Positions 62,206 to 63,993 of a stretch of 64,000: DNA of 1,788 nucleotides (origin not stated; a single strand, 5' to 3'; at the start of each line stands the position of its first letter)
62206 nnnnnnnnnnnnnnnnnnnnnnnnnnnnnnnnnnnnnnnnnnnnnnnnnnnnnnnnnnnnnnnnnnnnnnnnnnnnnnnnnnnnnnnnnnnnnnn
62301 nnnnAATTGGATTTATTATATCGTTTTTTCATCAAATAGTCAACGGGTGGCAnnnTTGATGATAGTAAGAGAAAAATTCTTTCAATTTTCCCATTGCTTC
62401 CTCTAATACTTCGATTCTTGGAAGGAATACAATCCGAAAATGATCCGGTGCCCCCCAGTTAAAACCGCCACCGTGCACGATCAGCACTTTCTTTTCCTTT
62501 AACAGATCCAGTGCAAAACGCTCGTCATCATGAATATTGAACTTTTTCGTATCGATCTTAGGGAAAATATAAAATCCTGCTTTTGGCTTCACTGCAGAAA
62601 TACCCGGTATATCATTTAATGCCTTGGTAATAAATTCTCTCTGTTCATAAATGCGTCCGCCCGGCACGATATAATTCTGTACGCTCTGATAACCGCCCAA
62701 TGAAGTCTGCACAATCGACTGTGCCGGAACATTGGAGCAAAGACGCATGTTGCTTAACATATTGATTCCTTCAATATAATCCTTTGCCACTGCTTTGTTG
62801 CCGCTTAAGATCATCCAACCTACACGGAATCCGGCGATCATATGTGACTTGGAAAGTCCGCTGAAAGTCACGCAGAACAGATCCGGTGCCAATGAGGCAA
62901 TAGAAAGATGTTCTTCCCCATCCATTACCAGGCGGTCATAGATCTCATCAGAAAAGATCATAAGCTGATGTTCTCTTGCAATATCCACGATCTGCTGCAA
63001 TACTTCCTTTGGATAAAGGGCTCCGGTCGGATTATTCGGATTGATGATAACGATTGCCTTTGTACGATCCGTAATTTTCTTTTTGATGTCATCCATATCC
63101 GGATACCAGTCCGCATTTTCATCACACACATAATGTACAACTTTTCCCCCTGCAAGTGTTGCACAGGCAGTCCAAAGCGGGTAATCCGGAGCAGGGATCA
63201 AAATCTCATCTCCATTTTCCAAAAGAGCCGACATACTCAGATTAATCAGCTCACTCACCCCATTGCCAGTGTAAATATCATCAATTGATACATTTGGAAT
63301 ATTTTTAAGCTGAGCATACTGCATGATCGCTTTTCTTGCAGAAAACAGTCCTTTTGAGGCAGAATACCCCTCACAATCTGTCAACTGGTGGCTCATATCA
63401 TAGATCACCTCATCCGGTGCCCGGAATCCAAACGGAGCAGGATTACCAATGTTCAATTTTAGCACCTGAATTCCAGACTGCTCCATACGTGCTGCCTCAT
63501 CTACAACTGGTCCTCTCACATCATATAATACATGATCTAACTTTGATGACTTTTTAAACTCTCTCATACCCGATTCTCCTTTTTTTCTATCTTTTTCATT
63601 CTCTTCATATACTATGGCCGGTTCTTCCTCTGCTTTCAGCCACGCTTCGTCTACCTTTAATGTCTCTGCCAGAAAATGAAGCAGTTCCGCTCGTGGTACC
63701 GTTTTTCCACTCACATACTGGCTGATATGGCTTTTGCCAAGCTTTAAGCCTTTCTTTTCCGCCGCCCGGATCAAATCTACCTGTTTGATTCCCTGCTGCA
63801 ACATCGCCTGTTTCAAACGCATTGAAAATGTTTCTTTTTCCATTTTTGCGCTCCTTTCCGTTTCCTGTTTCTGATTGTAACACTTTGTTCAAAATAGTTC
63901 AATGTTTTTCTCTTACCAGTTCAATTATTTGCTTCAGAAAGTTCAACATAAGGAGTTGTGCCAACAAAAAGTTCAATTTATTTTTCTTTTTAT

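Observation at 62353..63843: Phage-repressor-like HTH fused in frame to alanine aminotransferase, with an internal restart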

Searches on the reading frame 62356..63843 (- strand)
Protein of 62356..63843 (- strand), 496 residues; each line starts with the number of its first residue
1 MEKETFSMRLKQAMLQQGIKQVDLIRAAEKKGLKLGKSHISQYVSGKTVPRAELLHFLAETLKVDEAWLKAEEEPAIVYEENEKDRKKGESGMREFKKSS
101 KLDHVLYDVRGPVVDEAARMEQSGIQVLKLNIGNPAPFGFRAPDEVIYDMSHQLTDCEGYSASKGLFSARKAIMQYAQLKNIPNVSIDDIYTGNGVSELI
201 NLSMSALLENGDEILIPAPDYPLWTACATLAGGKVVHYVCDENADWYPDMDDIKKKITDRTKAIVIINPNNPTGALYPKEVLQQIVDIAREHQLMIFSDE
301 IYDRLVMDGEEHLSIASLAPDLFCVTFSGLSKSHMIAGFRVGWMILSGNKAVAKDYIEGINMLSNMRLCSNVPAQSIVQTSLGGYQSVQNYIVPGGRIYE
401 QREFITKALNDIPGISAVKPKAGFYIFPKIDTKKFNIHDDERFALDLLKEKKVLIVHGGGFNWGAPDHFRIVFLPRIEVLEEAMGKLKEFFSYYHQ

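Call 4: search_protein_families(library=pfam, proteins=[window:62356-63843:-], max_evalue=0.01)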
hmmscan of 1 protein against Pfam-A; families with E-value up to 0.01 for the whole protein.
window:62356-63843:- (496 aa): 6 families
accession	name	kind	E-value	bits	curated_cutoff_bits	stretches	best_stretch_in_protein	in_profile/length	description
PF00155.27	Aminotran_1_2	-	6.5e-55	187.2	19.7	1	126-484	2-358/361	Aminotransferase class I and II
PF01041.23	DegT_DnrJ_EryC1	-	2.8e-07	30.5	19.8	1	200-299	52-145/360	DegT/DnrJ/EryC1/StrS aminotransferase family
PF01381.28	HTH_3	-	1e-06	29.1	23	1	10-69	1-55/55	Helix-turn-helix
PF00266.25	Aminotran_5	-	1.8e-06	27.6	21.5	1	142-299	11-175/371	Aminotransferase class-V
PF12844.13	HTH_19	-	0.00095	19.5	30.2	1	32-72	21-61/64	Helix-turn-helix domain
PF01212.27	Beta_elim_lyase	-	0.0016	18.2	27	1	227-299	90-168/288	Beta-eliminating lyase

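Call 5: search_protein_families(library=ncbifam, proteins=[window:62356-63843:-], max_evalue=0.01)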
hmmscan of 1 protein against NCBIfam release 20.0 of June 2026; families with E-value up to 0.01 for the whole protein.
window:62356-63843:- (496 aa): 83 families (the best 25 are shown)
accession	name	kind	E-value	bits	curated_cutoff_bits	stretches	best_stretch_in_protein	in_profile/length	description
NF006230.0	PRK08363.1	equivalog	2.3e-115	385.6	534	1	97-492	3-393/398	alanine aminotransferase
TIGR01265.1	tyr_nico_aTase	subfamily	1.5e-74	251.4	292.45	1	96-492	3-400/403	tyrosine/nicotianamine family aminotransferase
TIGR01264.1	tyr_amTase_E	equivalog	3.3e-69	233.6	474.25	1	103-491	10-399/403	tyrosine transaminase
NF041091.1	asp_aminotase_Arch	equivalog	8.9e-63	212.4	550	1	116-491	18-375/376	aspartate aminotransferase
NF041364.1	GntC_guanitoxin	equivalog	1.2e-60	205.3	415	1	158-490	31-356/356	guanitoxin biosynthesis PLP-dependent (S)-gamma-hydroxy-L-arginine cyclodehydratase GntC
NF005744.0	PRK07568.1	subfamily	8.3e-58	196.1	389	1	117-494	22-393/398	pyridoxal phosphate-dependent aminotransferase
NF005334.0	PRK06855.1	equivalog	1.3e-50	172.5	443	1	100-433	8-346/434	pyridoxal phosphate-dependent aminotransferase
NF005305.0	PRK06836.1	equivalog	2.4e-50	171.9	376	1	126-494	35-394/396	pyridoxal phosphate-dependent aminotransferase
NF005816.0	PRK07682.1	equivalog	9.8e-50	169.3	620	1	127-492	31-384/390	aminotransferase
NF005817.0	PRK07683.1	equivalog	3.3e-49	167.6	575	1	123-492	26-382/387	aminotransferase A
NF004975.0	PRK06348.1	equivalog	3.9e-49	167.6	549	1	112-489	16-381/384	pyridoxal phosphate-dependent aminotransferase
NF005588.0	PRK07309.1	equivalog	8e-49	166.6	576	1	126-492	31-387/391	pyridoxal phosphate-dependent aminotransferase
NF006756.0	PRK09276.1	subfamily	8.7e-48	163.2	507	1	117-489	23-384/387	LL-diaminopimelate aminotransferase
NF006229.0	PRK08361.1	equivalog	1.4e-47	162.6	624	1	116-490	28-387/391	aspartate aminotransferase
TIGR03540.1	DapC_direct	equivalog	1.4e-47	162.4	593.25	1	118-489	22-382/383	LL-diaminopimelate aminotransferase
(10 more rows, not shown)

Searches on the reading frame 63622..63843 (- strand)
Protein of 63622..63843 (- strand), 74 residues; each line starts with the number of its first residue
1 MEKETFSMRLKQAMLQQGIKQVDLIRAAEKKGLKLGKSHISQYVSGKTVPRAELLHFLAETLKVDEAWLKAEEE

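Call 44: search_protein_representatives(protein=window:63622-63843:-)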
Query: 74 residues. Proteins with E-value up to 0.001 (for the whole library): 1405; up to 1e-10: 235; up to 1e-30: 0. The best 150 are listed.
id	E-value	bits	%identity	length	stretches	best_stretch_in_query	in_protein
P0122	1.5e-24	101.1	70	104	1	2-71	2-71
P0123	3.5e-24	99.9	66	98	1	1-71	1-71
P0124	8.8e-24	98.6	69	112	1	3-74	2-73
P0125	4.6e-23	96.4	67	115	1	1-73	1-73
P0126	4.7e-23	96.3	71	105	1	1-70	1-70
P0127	6.1e-23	96.0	66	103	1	1-73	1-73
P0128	6.5e-23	95.9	73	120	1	4-70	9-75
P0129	6.6e-23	95.9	68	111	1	1-73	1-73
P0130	7.4e-23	95.7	67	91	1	1-72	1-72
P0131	9.5e-23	95.4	67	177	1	4-70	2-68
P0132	1.1e-22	95.1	66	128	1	1-73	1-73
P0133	1.4e-22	94.8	68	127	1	2-69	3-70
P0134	1.5e-22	94.8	67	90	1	1-70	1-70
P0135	1.7e-22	94.6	66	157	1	1-73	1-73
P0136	2.6e-22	94.0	68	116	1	1-69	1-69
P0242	1.4e-15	72.8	44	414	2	1-70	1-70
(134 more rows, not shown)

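Call 46: search_solved_structures(query=window:63622-63843:-, max_evalue=0.1, show_alignments=2)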
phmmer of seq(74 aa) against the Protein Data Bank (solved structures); distinct sequences matched with E-value up to 0.1: 5.
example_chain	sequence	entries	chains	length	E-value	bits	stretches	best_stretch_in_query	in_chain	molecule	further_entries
3zhm_A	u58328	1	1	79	4.4e-11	46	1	6-71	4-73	CI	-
5a7l_A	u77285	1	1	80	5.2e-11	45.7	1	6-70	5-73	CI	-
6tri_A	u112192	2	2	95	8.9e-11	45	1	6-70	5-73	CI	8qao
3zhi_A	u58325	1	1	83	2.4e-10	43.7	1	3-71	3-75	CI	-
3lfp_A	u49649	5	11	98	0.018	18.8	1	8-73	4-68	Csp231I C protein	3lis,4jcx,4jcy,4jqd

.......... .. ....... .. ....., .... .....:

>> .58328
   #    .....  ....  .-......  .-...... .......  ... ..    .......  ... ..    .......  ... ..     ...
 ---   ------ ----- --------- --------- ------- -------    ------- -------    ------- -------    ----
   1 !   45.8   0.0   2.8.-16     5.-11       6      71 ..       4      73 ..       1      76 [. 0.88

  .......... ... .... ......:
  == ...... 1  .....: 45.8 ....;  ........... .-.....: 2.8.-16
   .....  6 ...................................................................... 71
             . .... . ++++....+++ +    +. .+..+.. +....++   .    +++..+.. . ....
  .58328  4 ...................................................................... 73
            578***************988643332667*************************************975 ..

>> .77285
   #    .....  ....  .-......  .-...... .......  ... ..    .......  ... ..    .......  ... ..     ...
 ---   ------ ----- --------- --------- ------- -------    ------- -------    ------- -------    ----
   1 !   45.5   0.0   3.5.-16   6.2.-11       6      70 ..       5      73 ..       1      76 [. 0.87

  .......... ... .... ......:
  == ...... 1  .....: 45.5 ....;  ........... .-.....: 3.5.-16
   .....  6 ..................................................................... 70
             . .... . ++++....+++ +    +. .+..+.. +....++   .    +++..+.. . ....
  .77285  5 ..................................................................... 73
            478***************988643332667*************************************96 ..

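Call 47: search_protein_families(library=phrogs, proteins=[window:63622-63843:-], max_evalue=0.001)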
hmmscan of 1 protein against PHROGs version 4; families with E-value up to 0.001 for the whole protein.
seq(74 aa): 7 families
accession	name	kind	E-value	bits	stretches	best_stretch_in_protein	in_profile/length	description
phrog_2967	-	transcription regulation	9.9e-15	55.7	1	2-72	7-72/225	transcriptional regulator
phrog_4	-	transcription regulation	8e-10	39.2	1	2-71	129-193/400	transcriptional repressor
phrog_8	-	transcription regulation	2.4e-08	34.8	1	2-69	73-135/346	transcriptional regulator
phrog_2328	-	transcription regulation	6.2e-07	30.3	1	3-71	13-76/128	transcriptional repressor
phrog_3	-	transcription regulation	2.2e-06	28.7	1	1-72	84-148/430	transcriptional repressor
phrog_3037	-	transcription regulation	2e-05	25.5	1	3-71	24-76/189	transcriptional repressor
phrog_2439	-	transcription regulation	0.00053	20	1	5-72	7-69/367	transcriptional regulator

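Call 69: find_homologous_proteins(query=P0242, region=1-300)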
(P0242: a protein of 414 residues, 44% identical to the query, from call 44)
Query P0242, residues 1-300 (300 aa): 8000 proteins with E <= 0.001 among 8000 candidates; the best 120 are listed.
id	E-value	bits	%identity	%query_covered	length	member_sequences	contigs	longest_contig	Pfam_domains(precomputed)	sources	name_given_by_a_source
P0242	1.4e-195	667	100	100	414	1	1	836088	PF00155.28,PF01381.29,PF01041.24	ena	-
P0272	6.0e-190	648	97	100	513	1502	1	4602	PF00155.28,PF01381.29,PF01041.24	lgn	-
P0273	1.0e-189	647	96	100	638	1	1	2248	PF00155.28,PF01381.29,PF00271.38,PF01041.24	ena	-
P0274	1.4e-189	647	96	100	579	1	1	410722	PF00155.28,PF01381.29,PF01041.24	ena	-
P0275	5.0e-172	589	75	59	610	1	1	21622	PF00155.28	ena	-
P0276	9.3e-168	575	87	100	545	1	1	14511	PF00155.28,PF01381.29,PF01041.24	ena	-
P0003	1.1e-158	546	65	88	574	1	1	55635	PF00155.28,PF01041.24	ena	-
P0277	1.7e-155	535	96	84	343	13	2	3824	PF00155.28,PF01381.29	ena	-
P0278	3.0e-149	515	77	100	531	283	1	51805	PF00155.28,PF01381.29,PF01041.24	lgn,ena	-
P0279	1.6e-147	509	78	100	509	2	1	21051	PF00155.28,PF01041.24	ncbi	-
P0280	1.1e-146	506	81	100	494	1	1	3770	PF00155.28,PF13560.13,PF01041.24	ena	-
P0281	1.4e-146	506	76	100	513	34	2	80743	PF00155.28,PF01041.24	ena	-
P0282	4.3e-146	504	73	99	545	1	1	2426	PF00155.28,PF01381.29,PF01041.24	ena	-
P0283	8.4e-146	503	75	100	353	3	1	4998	PF00155.28,PF01041.24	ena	-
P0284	1.4e-145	503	69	100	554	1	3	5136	PF00155.28,PF01041.24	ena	-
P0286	2.2e-145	502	69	100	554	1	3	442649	PF00155.28,PF01041.24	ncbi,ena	-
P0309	1.7e-141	489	70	100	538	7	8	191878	PF00155.28,PF01381.29,PF01041.24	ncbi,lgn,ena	-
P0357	7.4e-137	474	72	100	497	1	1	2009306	PF00155.28,PF01381.29,PF00266.26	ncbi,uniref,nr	uniref:aminotransferase class I/II-fold pyridoxal phosphate-dependent enzyme n=1 Tax=Parolsenella ma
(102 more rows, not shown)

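Call 71: find_encoding_contigs(protein=P0357, flank=1500, max_places=1)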
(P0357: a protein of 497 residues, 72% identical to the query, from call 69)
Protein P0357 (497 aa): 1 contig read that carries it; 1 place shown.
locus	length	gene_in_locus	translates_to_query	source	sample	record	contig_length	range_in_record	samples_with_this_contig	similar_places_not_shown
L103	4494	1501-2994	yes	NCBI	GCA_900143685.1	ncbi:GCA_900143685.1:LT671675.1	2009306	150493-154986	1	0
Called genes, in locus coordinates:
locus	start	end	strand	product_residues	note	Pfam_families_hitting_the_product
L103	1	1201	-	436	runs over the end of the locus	PF00465:Fe-ADH, PF13685:Fe-ADH_2, PF25137:ADH_Fe_C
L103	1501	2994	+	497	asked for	PF01381:HTH_3 (weak), PF00155:Aminotran_1_2, PF00266:Aminotran_5 (weak)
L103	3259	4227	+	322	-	-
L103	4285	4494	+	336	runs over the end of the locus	PF01545:Cation_efflux, PF16916:ZT_dimer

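Call 72: find_encoding_contigs(protein=P0309, flank=1500, max_places=1)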
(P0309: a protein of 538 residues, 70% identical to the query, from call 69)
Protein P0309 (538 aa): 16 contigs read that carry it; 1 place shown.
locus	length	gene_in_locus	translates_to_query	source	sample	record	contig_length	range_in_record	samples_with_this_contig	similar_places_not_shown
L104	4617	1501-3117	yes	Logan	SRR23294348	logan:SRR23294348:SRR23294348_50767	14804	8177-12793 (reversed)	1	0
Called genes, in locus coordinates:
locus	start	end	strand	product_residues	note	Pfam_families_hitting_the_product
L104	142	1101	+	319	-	PF01565:FAD_binding_4, PF02873:MurB_C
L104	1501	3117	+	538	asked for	PF01381:HTH_3 (weak), PF00155:Aminotran_1_2, PF01041:DegT_DnrJ_EryC1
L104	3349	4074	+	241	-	-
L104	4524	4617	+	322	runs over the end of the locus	-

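Call 73: find_encoding_contigs(protein=P0286, flank=1500, max_places=1)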
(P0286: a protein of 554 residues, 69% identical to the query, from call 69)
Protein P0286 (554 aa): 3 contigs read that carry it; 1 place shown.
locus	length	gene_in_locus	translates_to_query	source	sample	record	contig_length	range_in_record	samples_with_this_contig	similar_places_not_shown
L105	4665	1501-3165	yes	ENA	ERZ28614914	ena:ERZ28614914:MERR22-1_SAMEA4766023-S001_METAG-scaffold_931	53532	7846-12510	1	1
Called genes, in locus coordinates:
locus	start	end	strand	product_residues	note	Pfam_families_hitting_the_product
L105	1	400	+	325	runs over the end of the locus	PF02275:CBAH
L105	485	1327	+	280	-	PF05116:S6PP (faint), PF08282:Hydrolase_3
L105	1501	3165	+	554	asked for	PF00155:Aminotran_1_2, PF01041:DegT_DnrJ_EryC1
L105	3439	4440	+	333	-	-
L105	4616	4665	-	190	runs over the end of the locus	PF01174:SNO, PF07685:GATase_3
